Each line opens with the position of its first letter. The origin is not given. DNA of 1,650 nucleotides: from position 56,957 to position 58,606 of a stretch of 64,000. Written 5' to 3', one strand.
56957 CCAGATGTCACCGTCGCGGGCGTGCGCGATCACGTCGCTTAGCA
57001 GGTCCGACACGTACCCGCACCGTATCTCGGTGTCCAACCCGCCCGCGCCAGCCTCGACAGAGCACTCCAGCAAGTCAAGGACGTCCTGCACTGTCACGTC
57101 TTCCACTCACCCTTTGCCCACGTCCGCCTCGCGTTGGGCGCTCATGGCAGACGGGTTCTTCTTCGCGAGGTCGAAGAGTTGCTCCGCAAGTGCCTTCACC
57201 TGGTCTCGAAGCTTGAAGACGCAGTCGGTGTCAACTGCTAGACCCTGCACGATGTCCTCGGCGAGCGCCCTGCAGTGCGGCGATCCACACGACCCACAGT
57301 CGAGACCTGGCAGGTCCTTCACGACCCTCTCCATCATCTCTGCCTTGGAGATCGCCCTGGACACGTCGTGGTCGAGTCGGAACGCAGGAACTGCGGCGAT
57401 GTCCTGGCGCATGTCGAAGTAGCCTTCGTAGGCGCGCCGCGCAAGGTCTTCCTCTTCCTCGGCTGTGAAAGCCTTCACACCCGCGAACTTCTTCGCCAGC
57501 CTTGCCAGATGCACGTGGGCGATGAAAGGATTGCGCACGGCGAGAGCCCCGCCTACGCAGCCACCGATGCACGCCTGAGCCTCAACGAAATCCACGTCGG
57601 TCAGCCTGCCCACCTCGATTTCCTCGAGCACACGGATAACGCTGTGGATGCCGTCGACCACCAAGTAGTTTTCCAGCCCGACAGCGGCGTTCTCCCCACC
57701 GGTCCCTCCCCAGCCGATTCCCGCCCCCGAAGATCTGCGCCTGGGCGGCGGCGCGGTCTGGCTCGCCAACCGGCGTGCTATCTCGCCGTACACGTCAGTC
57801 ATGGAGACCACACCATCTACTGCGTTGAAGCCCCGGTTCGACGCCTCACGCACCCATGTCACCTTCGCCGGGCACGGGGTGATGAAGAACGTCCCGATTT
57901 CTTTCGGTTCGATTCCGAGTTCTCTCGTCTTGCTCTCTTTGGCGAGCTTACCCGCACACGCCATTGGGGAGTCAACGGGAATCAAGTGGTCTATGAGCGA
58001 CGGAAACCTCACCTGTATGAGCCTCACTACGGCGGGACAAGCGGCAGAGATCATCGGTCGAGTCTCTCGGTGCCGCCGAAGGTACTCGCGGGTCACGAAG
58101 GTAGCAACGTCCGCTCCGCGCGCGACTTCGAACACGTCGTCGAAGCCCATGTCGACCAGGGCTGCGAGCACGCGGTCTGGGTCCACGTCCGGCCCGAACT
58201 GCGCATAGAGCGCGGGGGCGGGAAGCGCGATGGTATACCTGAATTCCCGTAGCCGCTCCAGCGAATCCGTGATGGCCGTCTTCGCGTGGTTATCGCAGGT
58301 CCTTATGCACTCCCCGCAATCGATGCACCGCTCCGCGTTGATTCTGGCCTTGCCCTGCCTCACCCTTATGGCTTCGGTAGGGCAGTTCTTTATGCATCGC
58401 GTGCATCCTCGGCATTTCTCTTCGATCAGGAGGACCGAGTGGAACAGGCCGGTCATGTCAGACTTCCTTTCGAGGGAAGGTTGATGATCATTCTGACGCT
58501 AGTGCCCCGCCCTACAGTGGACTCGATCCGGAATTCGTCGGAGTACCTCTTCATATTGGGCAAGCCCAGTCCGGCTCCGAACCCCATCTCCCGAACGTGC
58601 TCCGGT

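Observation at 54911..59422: HydS-type sensory hydrogenase signalling module with duplicated DRTGG and HATPase components upstream of hydABC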

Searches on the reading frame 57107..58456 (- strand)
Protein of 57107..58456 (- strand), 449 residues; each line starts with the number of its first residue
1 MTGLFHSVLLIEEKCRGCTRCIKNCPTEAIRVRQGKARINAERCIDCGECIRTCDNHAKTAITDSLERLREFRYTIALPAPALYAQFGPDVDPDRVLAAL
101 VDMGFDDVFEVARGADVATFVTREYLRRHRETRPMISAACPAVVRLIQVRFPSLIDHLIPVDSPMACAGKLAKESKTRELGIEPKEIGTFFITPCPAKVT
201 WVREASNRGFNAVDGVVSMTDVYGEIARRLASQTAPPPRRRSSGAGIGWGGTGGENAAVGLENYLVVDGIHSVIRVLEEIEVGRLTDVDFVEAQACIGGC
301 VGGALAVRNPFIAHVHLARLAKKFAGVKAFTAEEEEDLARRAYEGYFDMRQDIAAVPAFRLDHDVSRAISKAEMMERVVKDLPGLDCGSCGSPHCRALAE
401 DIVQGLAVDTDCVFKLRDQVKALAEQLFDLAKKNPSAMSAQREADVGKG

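Call 3: search_protein_families(library=pfam, proteins=[window:57107-58456:-], max_evalue=0.01)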
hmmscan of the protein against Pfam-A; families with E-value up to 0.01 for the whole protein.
window:57107-58456:- (449 aa): 12 families
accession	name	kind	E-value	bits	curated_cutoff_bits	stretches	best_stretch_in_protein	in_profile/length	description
PF02906.19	Fe_hyd_lg_C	-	1.7e-37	129.8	22.1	1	75-304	3-245/245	Iron only hydrogenase large subunit, C-terminal domain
PF04060.18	FeS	-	2.4e-11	43.6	23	1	382-414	1-33/33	Putative Fe-S cluster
PF13237.11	Fer4_10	-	2.4e-09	37.4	25.5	1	10-54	4-52/53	4Fe-4S dicluster domain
PF14697.11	Fer4_21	-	4.6e-08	33.5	35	2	37-65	1-29/59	4Fe-4S dicluster domain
PF00037.32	Fer4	-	2.5e-07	30.7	21.1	2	11-31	4-24/24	4Fe-4S binding domain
PF12838.12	Fer4_7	-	5.6e-07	30.4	27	1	14-55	1-49/52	4Fe-4S dicluster domain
PF13187.11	Fer4_9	-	7.8e-07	29.5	27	1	14-57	1-50/52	4Fe-4S dicluster domain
PF12837.12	Fer4_6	-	3.3e-06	27.2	25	2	12-30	6-24/24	4Fe-4S binding domain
PF25160.1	LdpA_Fe-S-bd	-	0.00014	22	27.6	2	10-33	23-46/49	LdpA Fe-S cluster-binding domain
PF13484.11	Fer4_16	-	0.0003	21.9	30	1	14-45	1-30/66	4Fe-4S double cluster binding domain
PF12797.12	Fer4_2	-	0.00057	20.1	24.5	1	8-27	3-22/22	4Fe-4S binding domain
PF13746.11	Fer4_18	-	0.0018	18.9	27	1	13-57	59-98/114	4Fe-4S dicluster domain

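Call 16: find_homologous_proteins(query=window:57107-58456:-, max_evalue=1e-10)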
Query window:57107-58456:- (449 aa): 7985 proteins with E <= 1e-10 among 8000 candidates; the best 120 are listed.
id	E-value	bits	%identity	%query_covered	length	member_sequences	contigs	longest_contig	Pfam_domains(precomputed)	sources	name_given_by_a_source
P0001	0.0e+0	1016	100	100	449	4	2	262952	PF14697.12,PF02906.20,PF04060.19,PF12837.13,PF00037.33,PF12838.13,PF13237.12,PF13187.12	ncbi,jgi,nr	ncbi:MAG: 4Fe-4S dicluster domain-containing protein [Firmicutes bacterium]|jgi:iron only hydrogenas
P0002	4.9e-264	894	86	100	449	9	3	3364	PF14697.12,PF02906.20,PF04060.19,PF12837.13,PF00037.33,PF12838.13,PF13237.12,PF13187.12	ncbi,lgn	ncbi:MAG: [Fe-Fe] hydrogenase large subunit C-terminal domain-containing protein [Bacillota bacteriu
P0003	5.8e-262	887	87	98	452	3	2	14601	PF14697.12,PF02906.20,PF04060.19,PF12837.13,PF00037.33,PF12838.13,PF13237.12,PF13187.12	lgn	-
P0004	4.2e-260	881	88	98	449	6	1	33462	PF14697.12,PF02906.20,PF04060.19,PF12837.13,PF00037.33,PF12838.13,PF13237.12,PF13187.12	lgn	-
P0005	8.4e-258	874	86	98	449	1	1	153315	PF14697.12,PF02906.20,PF04060.19,PF12837.13,PF00037.33,PF12838.13,PF13237.12,PF13187.12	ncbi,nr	ncbi:MAG: [Fe-Fe] hydrogenase large subunit C-terminal domain-containing protein [Bacillota bacteriu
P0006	3.0e-250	849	83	100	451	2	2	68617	PF14697.12,PF02906.20,PF04060.19,PF00037.33,PF12838.13,PF13237.12,PF13187.12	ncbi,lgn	ncbi:MAG: [Fe-Fe] hydrogenase large subunit C-terminal domain-containing protein [Bacteroidota bacte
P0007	1.4e-243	827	81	99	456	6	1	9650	PF14697.12,PF02906.20,PF04060.19,PF12837.13,PF00037.33,PF12838.13,PF13237.12,PF13187.12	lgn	-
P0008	6.8e-240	815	81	98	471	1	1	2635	PF14697.12,PF02906.20,PF04060.19,PF12837.13,PF00037.33,PF12838.13,PF13237.12,PF13187.12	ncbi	-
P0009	5.4e-234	795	81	98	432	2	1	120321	PF14697.12,PF02906.20,PF04060.19,PF12837.13,PF00037.33,PF12838.13,PF13237.12,PF13187.12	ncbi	-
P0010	1.7e-230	784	77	98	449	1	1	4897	PF14697.12,PF02906.20,PF04060.19,PF12837.13,PF00037.33,PF13484.12,PF12838.13,PF13237.12,PF13187.12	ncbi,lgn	-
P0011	3.9e-204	697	69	100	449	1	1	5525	PF14697.12,PF02906.20,PF04060.19,PF12837.13,PF00037.33,PF12838.13,PF13237.12,PF13187.12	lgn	-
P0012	5.3e-204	696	71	98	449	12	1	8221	PF14697.12,PF02906.20,PF04060.19,PF00037.33,PF12838.13,PF13237.12,PF13187.12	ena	-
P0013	1.7e-201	688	69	98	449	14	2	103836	PF14697.12,PF02906.20,PF04060.19,PF12837.13,PF00037.33,PF12838.13,PF13237.12,PF13187.12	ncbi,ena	-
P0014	4.1e-201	687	70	98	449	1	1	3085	PF14697.12,PF02906.20,PF04060.19,PF12837.13,PF00037.33,PF12838.13,PF13237.12,PF13187.12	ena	-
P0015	1.7e-200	685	69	98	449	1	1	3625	PF14697.12,PF02906.20,PF04060.19,PF12837.13,PF00037.33,PF12838.13,PF13237.12,PF13187.12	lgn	-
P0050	2.8e-153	529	53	97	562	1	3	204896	PF14697.12,PF02906.20,PF04060.19,PF07085.18,PF12837.13,PF00037.33,PF13484.12,PF12838.13,PF25160.2,PF13237.12,PF13187.12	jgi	jgi:iron only hydrogenase large subunit-like protein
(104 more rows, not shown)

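Call 18: find_related_loci(query=A1, collection=genome_contigs, flank=10000)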
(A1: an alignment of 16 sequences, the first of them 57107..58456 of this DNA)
Query A1 (449 aa) in genome_contigs; peptide patterns used: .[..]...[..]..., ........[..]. (x = any residue, [..] = any of these).
600 stretches matched a pattern (row limit reached: there are more); 588 encode a relative of the query (tblastn E <= 1e-3); the best 80 are kept; 80 distinct loci.
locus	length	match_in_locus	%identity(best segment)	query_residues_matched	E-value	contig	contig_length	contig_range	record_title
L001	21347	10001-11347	90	1-449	0e+0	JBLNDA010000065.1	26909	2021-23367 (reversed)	MAG: Clostridia bacterium isolate MAG111 PRJNA950955_bin2_renamed_65, whole genome shotgun sequence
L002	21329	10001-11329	87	1-443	0e+0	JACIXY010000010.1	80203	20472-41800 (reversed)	MAG: Bacillota bacterium isolate MAG-64 Firmicutes_O3_bin27_Scaffold_10, whole genome shotgun sequence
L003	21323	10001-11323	86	1-441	0e+0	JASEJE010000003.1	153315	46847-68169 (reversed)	MAG: Bacillota bacterium isolate Yes71-24 NODE_3_length_153315_cov_64.241054, whole genome shotgun sequence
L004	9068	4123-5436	69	1-438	0e+0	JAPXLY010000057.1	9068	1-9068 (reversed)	MAG: Bacillota bacterium isolate binned_ad_5.35 NODE_8230_length_9068_cov_14.485516, whole genome shotgun sequence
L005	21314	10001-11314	69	1-438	0e+0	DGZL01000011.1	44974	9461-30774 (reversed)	MAG TPA_asm: Firmicutes bacterium UBA4981 UBA4981_contig_4492, whole genome shotgun sequence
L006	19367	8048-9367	55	1-441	2e-159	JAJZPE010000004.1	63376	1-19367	MAG: Bacillota bacterium isolate SKS1.bin113 NODE_710_length_63376_cov_2.903493, whole genome shotgun sequence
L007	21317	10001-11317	56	1-443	3e-158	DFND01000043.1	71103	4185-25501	MAG TPA_asm: Firmicutes bacterium UBA3576 UBA3576_contig_17, whole genome shotgun sequence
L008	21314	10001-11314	52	1-441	3e-157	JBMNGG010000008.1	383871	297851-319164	MAG: Tepidanaerobacteraceae bacterium isolate SBF912LR0HQ0147 contig_30418, whole genome shotgun sequence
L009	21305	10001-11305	52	4-441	2e-154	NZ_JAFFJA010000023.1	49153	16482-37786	Tepidanaerobacter sp. GT38 sequence023, whole genome shotgun sequence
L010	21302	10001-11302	51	5-441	2e-153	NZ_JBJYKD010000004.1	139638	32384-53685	Thermoanaerobacterium sp. DL9XJH110 NODE_4_length_139638_cov_211.339292, whole genome shotgun sequence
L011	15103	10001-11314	51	1-441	6e-153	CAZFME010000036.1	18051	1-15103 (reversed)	MAG TPA_asm: uncultured Clostridia bacterium isolate SRP192927_co8_291 genome assembly, contig: NODE_2563_length_18051_c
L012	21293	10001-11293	53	4-438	1e-150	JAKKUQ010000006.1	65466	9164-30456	MAG: Thermosediminibacteraceae bacterium isolate bin 27 NODE_17_length_65466_cov_188.154500, whole genome shotgun sequen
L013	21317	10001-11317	52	1-449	1e-149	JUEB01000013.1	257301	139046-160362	MAG: Peptococcaceae bacterium BICA1-7 BICA1a_1094883, whole genome shotgun sequence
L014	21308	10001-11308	51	1-441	3e-149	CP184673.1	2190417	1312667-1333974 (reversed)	Atrimonadaceae bacterium G-SL-SR-0-11 chromosome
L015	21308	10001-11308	52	1-442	1e-147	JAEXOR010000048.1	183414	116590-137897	MAG: Bacillota bacterium isolate OH_HBrB_152 k127_2408623, whole genome shotgun sequence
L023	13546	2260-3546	53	5-439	1e-144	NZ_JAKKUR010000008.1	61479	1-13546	MAG: Thermanaeromonas sp. isolate bin 19 NODE_21_length_61479_cov_8.854764, whole genome shotgun sequence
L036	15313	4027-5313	53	5-439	2e-140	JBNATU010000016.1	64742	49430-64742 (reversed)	MAG: Moorellaceae bacterium isolate Kamch4342-3A-MB-01 bin2.fa-16, whole genome shotgun sequence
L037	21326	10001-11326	48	1-439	2e-140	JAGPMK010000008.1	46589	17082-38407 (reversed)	MAG: Syntrophorhabdales bacterium isolate Gw_SlDig_bin_311 Gw_SlDig_1053_length_46589_cov_54.866342, whole genome shotgu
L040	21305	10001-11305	48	1-442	5e-140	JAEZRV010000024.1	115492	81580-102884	MAG: Bacillota bacterium isolate OH_PDB_205 k127_422692, whole genome shotgun sequence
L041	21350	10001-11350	48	1-448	8e-140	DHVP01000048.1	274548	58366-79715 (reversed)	MAG TPA_asm: Deltaproteobacteria bacterium UBA5205 UBA5205_contig_1961, whole genome shotgun sequence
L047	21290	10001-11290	48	1-439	5e-138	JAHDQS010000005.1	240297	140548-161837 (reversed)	MAG: Clostridia bacterium isolate SM3-B6.2 k141_69295, whole genome shotgun sequence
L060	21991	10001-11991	47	5-438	8e-137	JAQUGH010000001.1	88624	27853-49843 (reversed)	MAG: Clostridia bacterium isolate STCSWMC_22 NODE_378_length_88624_cov_4.959660_ST_CSWMC, whole genome shotgun sequence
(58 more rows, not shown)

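Call 23: search_solved_structures(query=window:57107-58456:-, max_evalue=0.001, show_alignments=1)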
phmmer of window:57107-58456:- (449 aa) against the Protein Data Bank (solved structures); distinct sequences matched with E-value up to 0.001: 68 (the best 60 are shown).
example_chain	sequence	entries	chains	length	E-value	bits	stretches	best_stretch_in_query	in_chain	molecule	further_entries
7qv7_D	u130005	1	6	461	1.1e-26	97.2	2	63-255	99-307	Hydrogen dependent carbon dioxide reductase subunit HydA2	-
8ryh_A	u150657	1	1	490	4e-25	92.1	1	5-251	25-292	Periplasmic [Fe] hydrogenase large subunit,Periplasmic [Fe] hydrogenase small subunit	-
7p5h_A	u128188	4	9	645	7.4e-25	91.2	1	43-258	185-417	Fe-hydrogenase, subunit alpha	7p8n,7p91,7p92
1hfe_L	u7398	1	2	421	1.2e-24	90.4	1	5-251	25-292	PROTEIN (FE-ONLY HYDROGENASE (E.C.1.18.99.1) (LARGER SUBUNIT))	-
8bj7_A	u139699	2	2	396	1.4e-24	90.2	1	5-251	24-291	Periplasmic [Fe] hydrogenase large subunit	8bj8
8rxj_A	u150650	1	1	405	1.5e-24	90.2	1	5-251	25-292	Periplasmic [Fe] hydrogenase large subunit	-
9gnk_A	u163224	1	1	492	1.9e-24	89.8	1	5-251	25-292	Periplasmic [Fe] hydrogenase large subunit,Periplasmic [Fe] hydrogenase small subunit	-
9gbu_A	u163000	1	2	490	2.6e-24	89.4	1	5-251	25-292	Periplasmic [Fe] hydrogenase large subunit,Periplasmic [Fe] hydrogenase small subunit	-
9r9v_A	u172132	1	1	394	5.3e-24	88.4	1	5-251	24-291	Periplasmic [Fe] hydrogenase large subunit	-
8ru6_B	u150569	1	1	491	5.7e-24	88.3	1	5-251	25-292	Periplasmic [Fe] hydrogenase large subunit,CpI,Periplasmic [Fe] hydrogenase small subunit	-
6sg2_AAA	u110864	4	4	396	6.2e-24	88.1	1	5-251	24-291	Periplasmic [Fe] hydrogenase large subunit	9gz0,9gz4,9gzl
9hpx_A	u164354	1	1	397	6.6e-24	88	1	5-251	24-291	Periplasmic [Fe] hydrogenase large subunit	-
8rtg_A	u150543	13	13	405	6.6e-24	88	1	5-251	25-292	Periplasmic [Fe] hydrogenase large subunit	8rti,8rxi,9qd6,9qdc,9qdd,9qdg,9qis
1e08_A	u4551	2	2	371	3.8e-23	85.6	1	10-251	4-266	[FE]-HYDROGENASE (LARGE SUBUNIT) | PERIPLASMIC [FE] HYDROGENASE LARGE SUBUNIT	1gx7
8a6t_A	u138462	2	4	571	3.5e-21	79.1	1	43-268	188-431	Electron bifurcating hydrogenase subunit HydA1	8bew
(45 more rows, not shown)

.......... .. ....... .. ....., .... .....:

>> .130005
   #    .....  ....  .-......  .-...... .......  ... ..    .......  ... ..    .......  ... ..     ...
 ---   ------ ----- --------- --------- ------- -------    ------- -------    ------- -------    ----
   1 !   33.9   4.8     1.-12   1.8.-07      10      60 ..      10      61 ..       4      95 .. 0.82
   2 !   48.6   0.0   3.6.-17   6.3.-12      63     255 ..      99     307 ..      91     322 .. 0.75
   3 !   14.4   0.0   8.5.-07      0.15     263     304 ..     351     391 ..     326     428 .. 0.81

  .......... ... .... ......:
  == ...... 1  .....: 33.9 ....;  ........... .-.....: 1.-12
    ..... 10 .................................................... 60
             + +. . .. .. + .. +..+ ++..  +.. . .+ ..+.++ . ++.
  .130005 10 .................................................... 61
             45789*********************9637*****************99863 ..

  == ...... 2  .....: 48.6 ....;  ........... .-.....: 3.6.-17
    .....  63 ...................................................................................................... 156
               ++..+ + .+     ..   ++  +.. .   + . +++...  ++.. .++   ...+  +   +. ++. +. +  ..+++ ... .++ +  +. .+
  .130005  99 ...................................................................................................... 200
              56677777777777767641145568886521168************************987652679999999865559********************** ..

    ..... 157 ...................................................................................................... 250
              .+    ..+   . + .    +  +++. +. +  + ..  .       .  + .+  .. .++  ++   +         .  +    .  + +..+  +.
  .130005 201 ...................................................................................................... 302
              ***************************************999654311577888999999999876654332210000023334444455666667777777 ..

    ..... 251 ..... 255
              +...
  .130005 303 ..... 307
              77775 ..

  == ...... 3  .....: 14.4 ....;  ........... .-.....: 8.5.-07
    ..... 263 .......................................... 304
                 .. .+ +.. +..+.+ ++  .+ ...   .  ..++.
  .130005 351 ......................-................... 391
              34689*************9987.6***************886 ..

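Call 39: search_protein_families(library=ncbifam, proteins=[window:57107-58456:-], max_evalue=0.01)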
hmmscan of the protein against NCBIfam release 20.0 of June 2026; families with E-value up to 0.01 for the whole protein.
window:57107-58456:- (449 aa): 71 families (the best 25 are shown)
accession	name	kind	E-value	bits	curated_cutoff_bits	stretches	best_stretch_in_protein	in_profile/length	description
TIGR04105.1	FeFe_hydrog_B1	subfamily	6.1e-44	150.4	450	2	59-308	208-460/462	monomeric [FeFe] hydrogenase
TIGR02512.1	FeFe_hydrog_A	subfamily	9.4e-32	110.3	405.95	2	12-254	6-284/375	[FeFe] hydrogenase, group A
NF040763.1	FeFe_hydrog_A6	exception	1.1e-27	96.7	765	2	37-254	183-422/571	NADH-dependent [FeFe] hydrogenase, group A6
NF040762.1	Hydr_FeFe_Clost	exception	6.7e-20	71.2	900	1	7-254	138-421/572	ferredoxin hydrogenase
NF005505.0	PRK07118.1-4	equivalog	1.6e-13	50.8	378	2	11-57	214-260/265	Fe-S cluster domain-containing protein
TIGR01944.1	rnfB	subfamily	1.1e-12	47.9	68.7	2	8-60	108-161/190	RnfABCDGE type electron transport complex subunit B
NF041836.1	rnfB_Methano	equivalog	3.9e-12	46.2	445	2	11-58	214-261/265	Rnf electron transport complex subunit RnfB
NF043069.1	T4HPD_activ_SAM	equivalog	1.7e-11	44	425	1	7-66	45-104/299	trans-4-hydroxy-L-proline dehydratase activase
NF005506.0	PRK07118.1-5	equivalog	1.9e-11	43.9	388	2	12-60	215-263/279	Fe-S cluster domain-containing protein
NF005503.0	PRK07118.1-2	equivalog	5e-11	42.4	252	1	15-57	140-182/292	RnfABCDGE type electron transport complex subunit B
NF058577.1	FdxA_fam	equivalog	8.3e-11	41.9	65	1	10-58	4-52/52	4Fe-4S ferredoxin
TIGR04041.1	activase_YjjW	hypoth_equivalog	4.5e-10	39.4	250.2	1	13-63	41-91/276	YjjW family glycine radical enzyme activase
TIGR02700.1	flavo_MJ0208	hypoth_equivalog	6.4e-10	38.7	251.35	1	11-59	146-194/234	dihydromethanopterin reductase (acceptor)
NF003475.0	PRK05113.1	equivalog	1.2e-09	38.3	203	2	371-427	33-88/190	electron transport complex subunit RsxB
NF038196.1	ferrodoxin_EFR1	subfamily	1.3e-09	38.5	75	1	11-59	182-229/242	EFR1 family ferrodoxin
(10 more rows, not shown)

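Call 45: search_protein_families(library=pfam, proteins=[L040:7268-8926:+, L040:12677-15796:+, L040:15897-16709:+, L040:16992-18086:+, L040:18177-20594:+, L037:4953-6407:+, L037:6433-6981:+, L037:7076-8698:+, L037:12589-15993:+], max_evalue=0.00001)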
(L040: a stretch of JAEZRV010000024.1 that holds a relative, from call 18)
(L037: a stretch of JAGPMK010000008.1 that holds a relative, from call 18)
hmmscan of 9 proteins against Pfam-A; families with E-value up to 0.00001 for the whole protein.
L040:7268-8926:+ (552 aa): 1 family
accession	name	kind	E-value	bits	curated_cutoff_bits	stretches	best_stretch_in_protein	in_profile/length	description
PF00485.24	PRK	-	3.7e-19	69.7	22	1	293-488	4-189/196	Phosphoribulokinase / Uridine kinase family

L040:12677-15796:+ (1039 aa): 3 families
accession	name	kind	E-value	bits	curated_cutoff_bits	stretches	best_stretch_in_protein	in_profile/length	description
PF00563.25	EAL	-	3.8e-72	242.9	31.3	1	781-1018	2-236/236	EAL domain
PF00990.26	GGDEF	-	4.1e-47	160.4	23.8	1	604-760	1-160/161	Diguanylate cyclase, GGDEF domain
PF16927.11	HisKA_7TM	-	2.2e-08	34.7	28.6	1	21-243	3-220/224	N-terminal 7TM region of histidine kinase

L040:15897-16709:+ (270 aa): 3 families
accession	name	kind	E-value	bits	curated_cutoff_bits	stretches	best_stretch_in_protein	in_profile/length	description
PF00588.24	SpoU_methylase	-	1.2e-42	145.8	29.7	1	123-262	3-142/142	SpoU rRNA Methylase family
PF22435.1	MRM3-like_sub_bind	-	4.9e-20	72.2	27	1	14-103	1-83/84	MRM3-like substrate binding domain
PF08032.17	SpoU_sub_bind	-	3.7e-11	43.6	22.8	1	36-110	1-74/76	RNA 2'-O ribose methyltransferase substrate binding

L040:16992-18086:+ (364 aa): 4 families
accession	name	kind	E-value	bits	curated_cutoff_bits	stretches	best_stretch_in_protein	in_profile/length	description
PF13377.12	Peripla_BP_3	-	5.2e-28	98.7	26.5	1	190-354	1-167/167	Periplasmic binding protein-like domain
PF00532.27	Peripla_BP_1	-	1.2e-24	87.7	22.2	1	81-332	2-261/281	Periplasmic binding proteins and sugar binding domain of LacI family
PF00356.27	LacI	-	9.6e-20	70.6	27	1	25-69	2-46/46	Bacterial regulatory proteins, lacI family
PF13407.12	Peripla_BP_4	-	1.7e-16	61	35.1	1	83-335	1-257/258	Periplasmic binding protein domain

L040:18177-20594:+ (805 aa): 2 families
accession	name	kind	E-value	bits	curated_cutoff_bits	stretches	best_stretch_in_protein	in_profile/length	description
PF17167.11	Glyco_hydro_94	-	1.2e-140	469.4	27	1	315-730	1-420/420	Glycosyl hydrolase 94 superfamily, catalytic domain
PF06165.18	GH94_b-supersand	-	1.3e-80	271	23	1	42-284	1-251/251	Glycosyl hydrolase 94, supersandwich domain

L037:4953-6407:+ (484 aa): 6 families
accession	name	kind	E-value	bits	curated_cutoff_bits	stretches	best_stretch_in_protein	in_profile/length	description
PF01406.26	tRNA-synt_1e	-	3.5e-138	460.5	27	1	22-319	2-300/301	tRNA synthetases class I (C) catalytic domain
PF09334.17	tRNA-synt_1g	-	3.7e-19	69.2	20.1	2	41-152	12-124/391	tRNA synthetases class I (M)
PF09190.17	DALR_2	-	7.2e-16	58.9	22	1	355-413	1-57/57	DALR domain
PF00133.28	tRNA-synt_1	-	5.3e-09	35.8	22.7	0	226-304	328-407/414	tRNA synthetases class I (I, L, M and V)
PF01921.24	tRNA-synt_1f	-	1.4e-08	34.5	27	0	266-330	275-340/360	tRNA synthetases class I (K)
PF23493.1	CysS_C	-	4.3e-07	30.4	23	1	436-481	6-51/51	Cysteinyl-tRNA ligase anticodon binding domain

L037:6433-6981:+ (182 aa): 1 family
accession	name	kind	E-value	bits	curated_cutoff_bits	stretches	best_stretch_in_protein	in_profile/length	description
PF01558.24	POR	-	4e-40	138.2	27.4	1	10-175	1-173/173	Pyruvate ferredoxin/flavodoxin oxidoreductase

L037:7076-8698:+ (540 aa): 2 families
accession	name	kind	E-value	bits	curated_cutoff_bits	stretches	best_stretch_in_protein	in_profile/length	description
PF13382.11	Adenine_deam_C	-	7.3e-56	188.6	27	1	368-532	1-167/169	Adenine deaminase C-terminal domain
PF01979.26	Amidohydro_1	-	3.8e-37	128.8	25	1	40-320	1-345/345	Amidohydrolase family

L037:12589-15993:+ (1134 aa): 1 family
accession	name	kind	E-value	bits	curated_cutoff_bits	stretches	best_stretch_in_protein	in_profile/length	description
PF00128.31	Alpha-amylase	-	2.7e-11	43.8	22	1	318-679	25-359/446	Alpha amylase, catalytic domain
